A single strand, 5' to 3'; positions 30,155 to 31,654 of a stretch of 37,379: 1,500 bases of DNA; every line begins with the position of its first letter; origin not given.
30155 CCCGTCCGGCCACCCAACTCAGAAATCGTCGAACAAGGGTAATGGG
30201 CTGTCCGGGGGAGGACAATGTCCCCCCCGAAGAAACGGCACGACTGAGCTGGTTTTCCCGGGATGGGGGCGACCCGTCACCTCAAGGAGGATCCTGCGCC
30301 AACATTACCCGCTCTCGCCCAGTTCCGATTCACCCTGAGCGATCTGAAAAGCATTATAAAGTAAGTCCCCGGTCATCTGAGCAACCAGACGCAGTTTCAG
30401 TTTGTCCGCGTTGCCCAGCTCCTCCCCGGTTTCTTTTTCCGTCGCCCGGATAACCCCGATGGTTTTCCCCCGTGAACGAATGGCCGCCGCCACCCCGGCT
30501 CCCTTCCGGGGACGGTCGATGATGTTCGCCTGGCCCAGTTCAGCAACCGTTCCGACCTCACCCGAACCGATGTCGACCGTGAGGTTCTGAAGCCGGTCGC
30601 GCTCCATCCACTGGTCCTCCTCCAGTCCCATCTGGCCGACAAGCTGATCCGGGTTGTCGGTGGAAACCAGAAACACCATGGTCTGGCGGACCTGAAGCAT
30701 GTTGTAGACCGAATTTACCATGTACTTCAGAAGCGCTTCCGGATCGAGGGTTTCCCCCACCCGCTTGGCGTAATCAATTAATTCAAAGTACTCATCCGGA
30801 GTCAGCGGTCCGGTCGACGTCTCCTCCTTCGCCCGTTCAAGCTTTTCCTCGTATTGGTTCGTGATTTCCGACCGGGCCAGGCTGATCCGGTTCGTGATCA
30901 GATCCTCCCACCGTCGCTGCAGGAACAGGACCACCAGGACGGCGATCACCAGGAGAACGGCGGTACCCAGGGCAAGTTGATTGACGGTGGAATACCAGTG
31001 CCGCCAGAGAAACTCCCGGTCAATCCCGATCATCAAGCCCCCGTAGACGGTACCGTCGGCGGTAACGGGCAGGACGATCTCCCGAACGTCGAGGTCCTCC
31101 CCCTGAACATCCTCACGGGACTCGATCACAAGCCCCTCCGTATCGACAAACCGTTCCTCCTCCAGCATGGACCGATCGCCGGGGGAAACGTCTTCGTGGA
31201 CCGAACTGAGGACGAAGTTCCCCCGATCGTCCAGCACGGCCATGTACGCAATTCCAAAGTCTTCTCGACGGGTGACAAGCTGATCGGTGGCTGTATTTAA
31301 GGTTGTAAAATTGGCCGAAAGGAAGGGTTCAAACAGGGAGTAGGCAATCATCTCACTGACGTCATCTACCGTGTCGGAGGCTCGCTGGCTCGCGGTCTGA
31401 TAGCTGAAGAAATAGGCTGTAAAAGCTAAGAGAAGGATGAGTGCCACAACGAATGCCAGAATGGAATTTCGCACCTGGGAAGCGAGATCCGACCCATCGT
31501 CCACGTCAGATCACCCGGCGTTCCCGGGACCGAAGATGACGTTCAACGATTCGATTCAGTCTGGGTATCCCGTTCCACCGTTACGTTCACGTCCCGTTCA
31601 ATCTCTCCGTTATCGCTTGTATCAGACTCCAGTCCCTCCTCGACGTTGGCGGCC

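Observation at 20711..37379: Contiguous co-directional DNA-uptake supercluster ordered along the path of incoming DNA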

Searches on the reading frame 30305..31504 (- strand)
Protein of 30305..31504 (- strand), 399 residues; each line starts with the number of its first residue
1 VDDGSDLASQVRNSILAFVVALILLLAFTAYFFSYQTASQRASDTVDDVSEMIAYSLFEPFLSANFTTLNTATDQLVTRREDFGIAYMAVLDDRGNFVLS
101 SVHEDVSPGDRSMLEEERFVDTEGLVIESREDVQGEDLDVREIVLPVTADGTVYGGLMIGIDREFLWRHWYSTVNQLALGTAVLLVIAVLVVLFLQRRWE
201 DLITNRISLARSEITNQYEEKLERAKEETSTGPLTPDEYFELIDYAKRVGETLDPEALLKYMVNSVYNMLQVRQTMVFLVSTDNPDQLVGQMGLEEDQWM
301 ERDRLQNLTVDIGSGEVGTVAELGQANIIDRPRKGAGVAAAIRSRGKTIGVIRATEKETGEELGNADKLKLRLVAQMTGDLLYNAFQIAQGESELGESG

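Call 5: search_protein_families(library=pfam, proteins=[window:30305-31504:-], max_evalue=0.01)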
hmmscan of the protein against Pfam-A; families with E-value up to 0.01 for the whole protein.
window:30305-31504:- (399 aa): 1 family
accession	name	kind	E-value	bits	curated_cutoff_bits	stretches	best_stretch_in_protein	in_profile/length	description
PF01590.32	GAF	-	0.0012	19.8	22.4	0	254-356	1-109/133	GAF domain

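Call 27: search_protein_families(library=padloc, proteins=[window:30305-31504:-], max_evalue=0.01)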
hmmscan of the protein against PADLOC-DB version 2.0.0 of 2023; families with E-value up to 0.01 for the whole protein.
window:30305-31504:- (399 aa): 0 families

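Call 28: search_protein_families(library=ncbifam, proteins=[window:30305-31504:-], max_evalue=0.01)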
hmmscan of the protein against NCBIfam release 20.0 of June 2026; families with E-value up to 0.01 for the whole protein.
window:30305-31504:- (399 aa): 0 families

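Call 57: search_solved_structures(query=A3, max_evalue=1, show_alignments=1)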
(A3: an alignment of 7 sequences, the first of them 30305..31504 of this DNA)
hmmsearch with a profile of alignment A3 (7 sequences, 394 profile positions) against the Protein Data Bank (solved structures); distinct sequences matched with E-value up to 1: 14.
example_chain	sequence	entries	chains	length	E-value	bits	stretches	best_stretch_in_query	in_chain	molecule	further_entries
3lfv_A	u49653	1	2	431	2.3e-07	33.2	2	241-339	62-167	cGMP-specific 3',5'-cyclic phosphodiesterase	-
3mf0_A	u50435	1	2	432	2.3e-07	33.2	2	241-339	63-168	cGMP-specific 3',5'-cyclic phosphodiesterase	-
9lss_A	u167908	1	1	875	1e-06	31.1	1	239-338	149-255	cGMP-specific 3',5'-cyclic phosphodiesterase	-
3bjc_A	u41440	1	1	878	1e-06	31.1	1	239-338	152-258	cGMP-specific 3',5'-cyclic phosphodiesterase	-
3ci6_A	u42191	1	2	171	0.00085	21.5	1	245-289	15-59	Phosphoenolpyruvate-protein phosphotransferase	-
4mcw_A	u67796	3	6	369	0.0039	19.3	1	344-393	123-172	Metal dependent phosphohydrolase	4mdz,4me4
2zmf_A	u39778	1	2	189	0.011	17.9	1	342-385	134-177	cAMP and cAMP-inhibited cGMP 3',5'-cyclic phosphodiesterase 10A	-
3jab_B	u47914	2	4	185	0.012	17.7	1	242-389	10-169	GafB domain of phosphodiesterase 2A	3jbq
1mc0_A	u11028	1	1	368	0.024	16.7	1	242-386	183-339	3',5'-cyclic nucleotide phosphodiesterase 2A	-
9lrn_A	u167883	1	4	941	0.038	16.1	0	242-331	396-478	cGMP-dependent 3',5'-cyclic phosphodiesterase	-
1ykd_A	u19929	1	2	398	0.076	15.1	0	251-325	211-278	adenylate cyclase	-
2xss_A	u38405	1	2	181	0.11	14.5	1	250-303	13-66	CGMP-SPECIFIC 3', 5'-CYCLIC PHOSPHODIESTERASE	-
3ibj_A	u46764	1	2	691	0.24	13.4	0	242-379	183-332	cGMP-dependent 3',5'-cyclic phosphodiesterase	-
3ub6_A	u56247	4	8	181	0.51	12.4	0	43-104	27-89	chemoreceptor TlpB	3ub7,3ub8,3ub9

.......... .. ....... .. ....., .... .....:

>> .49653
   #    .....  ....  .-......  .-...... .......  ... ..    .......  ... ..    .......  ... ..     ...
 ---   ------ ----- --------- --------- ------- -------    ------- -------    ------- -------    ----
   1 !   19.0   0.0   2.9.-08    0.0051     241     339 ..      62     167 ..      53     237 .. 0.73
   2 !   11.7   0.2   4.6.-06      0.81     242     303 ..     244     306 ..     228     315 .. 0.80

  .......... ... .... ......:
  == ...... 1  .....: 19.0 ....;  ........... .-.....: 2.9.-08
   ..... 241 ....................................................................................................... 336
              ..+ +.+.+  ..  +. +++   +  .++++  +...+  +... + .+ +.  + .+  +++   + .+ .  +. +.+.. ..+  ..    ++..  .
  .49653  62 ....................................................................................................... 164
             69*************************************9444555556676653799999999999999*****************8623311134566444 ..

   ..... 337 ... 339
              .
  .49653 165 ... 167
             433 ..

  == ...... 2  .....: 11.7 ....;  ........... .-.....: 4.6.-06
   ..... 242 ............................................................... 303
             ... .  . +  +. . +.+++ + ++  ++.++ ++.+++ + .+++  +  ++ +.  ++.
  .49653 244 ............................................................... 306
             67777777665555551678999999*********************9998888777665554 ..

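Call 58: search_protein_families(library=pfam, alignment_id=A3, max_evalue=0.1)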
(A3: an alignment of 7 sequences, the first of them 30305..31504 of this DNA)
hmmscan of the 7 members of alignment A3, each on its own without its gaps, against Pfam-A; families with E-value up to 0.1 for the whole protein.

A. member 1, window:30305-31504:- (399 aa): 3 families
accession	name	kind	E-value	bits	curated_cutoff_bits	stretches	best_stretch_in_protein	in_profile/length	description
PF01590.32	GAF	-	0.0012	19.8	22.4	1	254-356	1-109/133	GAF domain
PF04932.20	Wzy_C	-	0.045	14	31.7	0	8-30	12-34/149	O-Antigen ligase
PF05620.16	TMEM208_SND2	-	0.083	13.2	22.9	0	172-275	15-107/167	SRP-independent targeting protein 2/TMEM208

B. families by the number of members that match (of 7 scanned): 13 families
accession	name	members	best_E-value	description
PF17203.10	sCache_3_2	3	0.0016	Single cache domain 3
PF01590.32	GAF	2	0.0012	GAF domain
PF13185.12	GAF_2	2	0.002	GAF domain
PF13492.12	GAF_3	1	2.8e-07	GAF domain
PF18303.6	Saf_2TM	1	0.0012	SAVED-fused 2TM effector domain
PF17152.10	CHASE8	1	0.012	Periplasmic sensor domain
PF04145.20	Ctr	1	0.013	Ctr copper transporter family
PF04837.17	MbeB_N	1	0.019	MbeB-like, N-term conserved region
PF24838.2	8xMP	1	0.023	Octameric membrane protein family (8xMP)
PF04932.20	Wzy_C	1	0.045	O-Antigen ligase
PF02743.24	dCache_1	1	0.045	Cache domain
PF13786.12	DUF4179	1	0.049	Domain of unknown function (DUF4179)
PF05620.16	TMEM208_SND2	1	0.083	SRP-independent targeting protein 2/TMEM208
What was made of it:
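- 30305..31504 (-): Two-TM protein with a periplasmic (possibly Cache-like) domain, a cytoplasmic GAF domain and no output domain. The family profile matches PDE5 GAF at E 2e-7 (call 57). sCache_3_2 is found in 3 of 7 members (call 58).
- On Cache-domain sensors: TlpB scores E 0.51 (calls 57, 58).
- Checked: The Cache call is weak: sCache_3_2 in 3 of 7 members, best E 0.0016 (calls 57, 58).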
